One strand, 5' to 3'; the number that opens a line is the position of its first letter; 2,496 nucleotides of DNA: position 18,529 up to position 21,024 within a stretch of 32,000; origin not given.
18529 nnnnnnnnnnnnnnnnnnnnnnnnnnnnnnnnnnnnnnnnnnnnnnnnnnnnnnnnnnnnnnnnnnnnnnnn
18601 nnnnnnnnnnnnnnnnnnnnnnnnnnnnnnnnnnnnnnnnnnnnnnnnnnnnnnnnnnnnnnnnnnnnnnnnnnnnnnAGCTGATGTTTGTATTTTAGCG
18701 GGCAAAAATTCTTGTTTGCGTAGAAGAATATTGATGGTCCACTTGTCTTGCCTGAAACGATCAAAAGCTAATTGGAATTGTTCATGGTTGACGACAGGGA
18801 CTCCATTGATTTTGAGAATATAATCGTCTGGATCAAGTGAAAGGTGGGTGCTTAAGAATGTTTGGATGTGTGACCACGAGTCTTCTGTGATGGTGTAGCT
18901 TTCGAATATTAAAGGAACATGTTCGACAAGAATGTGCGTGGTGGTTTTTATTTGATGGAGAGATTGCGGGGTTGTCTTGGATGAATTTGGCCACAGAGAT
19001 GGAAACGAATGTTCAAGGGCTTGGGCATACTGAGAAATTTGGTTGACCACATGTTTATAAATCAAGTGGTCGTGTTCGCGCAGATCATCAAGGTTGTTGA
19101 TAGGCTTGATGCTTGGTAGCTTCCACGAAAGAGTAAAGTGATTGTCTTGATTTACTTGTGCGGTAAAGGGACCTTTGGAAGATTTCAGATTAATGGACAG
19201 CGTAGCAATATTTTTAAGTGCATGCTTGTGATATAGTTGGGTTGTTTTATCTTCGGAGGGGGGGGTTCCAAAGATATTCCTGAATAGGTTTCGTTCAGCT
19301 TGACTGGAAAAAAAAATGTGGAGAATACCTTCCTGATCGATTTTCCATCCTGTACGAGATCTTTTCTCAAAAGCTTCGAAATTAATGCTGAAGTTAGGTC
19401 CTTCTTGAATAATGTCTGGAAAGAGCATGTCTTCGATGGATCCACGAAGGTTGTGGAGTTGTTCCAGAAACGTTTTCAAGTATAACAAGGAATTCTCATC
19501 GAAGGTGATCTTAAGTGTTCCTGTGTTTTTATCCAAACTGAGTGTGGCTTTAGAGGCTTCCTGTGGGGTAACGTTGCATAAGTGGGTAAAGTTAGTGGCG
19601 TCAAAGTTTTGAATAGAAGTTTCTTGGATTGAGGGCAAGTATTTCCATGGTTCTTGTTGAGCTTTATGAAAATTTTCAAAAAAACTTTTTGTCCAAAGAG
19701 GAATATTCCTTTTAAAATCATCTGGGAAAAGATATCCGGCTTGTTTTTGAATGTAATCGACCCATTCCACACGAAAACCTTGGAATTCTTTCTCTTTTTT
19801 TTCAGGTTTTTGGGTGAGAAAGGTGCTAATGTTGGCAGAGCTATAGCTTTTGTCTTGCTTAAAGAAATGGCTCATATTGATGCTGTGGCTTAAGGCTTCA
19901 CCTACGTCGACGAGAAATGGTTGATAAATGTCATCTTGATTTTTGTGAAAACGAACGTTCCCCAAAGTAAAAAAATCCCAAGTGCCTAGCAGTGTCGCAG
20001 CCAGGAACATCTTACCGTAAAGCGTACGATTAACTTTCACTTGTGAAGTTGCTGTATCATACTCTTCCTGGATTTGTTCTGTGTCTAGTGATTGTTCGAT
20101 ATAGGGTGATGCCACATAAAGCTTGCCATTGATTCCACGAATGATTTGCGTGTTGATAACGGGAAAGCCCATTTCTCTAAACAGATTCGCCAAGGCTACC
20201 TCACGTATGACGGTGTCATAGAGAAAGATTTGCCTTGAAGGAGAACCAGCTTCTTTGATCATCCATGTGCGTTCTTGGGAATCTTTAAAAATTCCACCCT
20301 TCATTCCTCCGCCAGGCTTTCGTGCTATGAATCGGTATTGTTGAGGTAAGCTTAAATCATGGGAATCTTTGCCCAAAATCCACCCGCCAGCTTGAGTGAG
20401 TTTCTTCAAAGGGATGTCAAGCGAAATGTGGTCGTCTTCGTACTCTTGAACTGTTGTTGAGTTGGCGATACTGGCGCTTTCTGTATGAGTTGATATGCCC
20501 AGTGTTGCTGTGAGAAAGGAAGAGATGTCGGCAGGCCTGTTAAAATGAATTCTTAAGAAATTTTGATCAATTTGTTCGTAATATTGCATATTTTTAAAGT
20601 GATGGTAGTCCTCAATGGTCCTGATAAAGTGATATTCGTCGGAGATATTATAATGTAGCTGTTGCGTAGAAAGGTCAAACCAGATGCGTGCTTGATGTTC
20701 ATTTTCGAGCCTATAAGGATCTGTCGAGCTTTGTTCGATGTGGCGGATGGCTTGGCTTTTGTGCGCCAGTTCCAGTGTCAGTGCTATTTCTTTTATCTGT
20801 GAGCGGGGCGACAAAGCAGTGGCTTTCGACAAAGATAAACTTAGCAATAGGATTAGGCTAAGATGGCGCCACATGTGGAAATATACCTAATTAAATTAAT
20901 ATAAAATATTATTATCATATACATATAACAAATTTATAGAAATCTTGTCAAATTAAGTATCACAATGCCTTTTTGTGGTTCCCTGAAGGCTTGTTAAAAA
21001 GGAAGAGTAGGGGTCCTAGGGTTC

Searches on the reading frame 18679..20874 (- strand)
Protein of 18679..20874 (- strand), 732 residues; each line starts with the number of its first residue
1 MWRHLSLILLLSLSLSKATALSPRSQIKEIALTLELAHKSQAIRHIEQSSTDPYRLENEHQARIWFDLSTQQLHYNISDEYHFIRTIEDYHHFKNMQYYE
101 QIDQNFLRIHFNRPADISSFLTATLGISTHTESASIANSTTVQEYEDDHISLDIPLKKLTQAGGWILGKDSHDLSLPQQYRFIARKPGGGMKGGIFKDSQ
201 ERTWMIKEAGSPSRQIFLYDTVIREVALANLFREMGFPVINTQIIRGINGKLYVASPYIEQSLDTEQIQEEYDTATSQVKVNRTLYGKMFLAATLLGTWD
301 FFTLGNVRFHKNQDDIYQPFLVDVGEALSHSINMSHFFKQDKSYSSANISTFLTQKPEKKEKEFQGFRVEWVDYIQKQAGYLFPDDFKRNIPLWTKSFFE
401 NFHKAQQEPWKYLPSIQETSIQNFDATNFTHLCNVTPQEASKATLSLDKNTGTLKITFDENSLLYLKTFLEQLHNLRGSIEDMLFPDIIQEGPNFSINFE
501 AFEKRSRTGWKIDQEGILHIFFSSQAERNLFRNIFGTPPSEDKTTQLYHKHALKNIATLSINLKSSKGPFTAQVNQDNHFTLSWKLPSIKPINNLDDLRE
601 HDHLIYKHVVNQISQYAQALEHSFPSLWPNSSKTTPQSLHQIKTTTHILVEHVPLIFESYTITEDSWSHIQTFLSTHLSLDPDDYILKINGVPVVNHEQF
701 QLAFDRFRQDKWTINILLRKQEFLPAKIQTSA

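Call 9: search_protein_families(library=pfam, proteins=[window:18679-20874:-], max_evalue=0.001)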
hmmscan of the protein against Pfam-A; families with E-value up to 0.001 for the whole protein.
window:18679-20874:- (732 aa): 0 families

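Call 83: search_solved_structures(query=window:18679-20874:-, max_evalue=1)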
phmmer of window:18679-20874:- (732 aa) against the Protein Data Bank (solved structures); distinct sequences matched with E-value up to 1: 3.
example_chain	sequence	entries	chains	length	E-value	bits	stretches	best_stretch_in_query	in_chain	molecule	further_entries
8hoe_A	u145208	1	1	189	0.13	13.6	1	184-285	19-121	Type III effector HopBF1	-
6pwd_A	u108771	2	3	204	0.16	13.4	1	184-285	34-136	Type III effector HopBF1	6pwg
8hwn_B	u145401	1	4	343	0.55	11.6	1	162-208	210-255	DepB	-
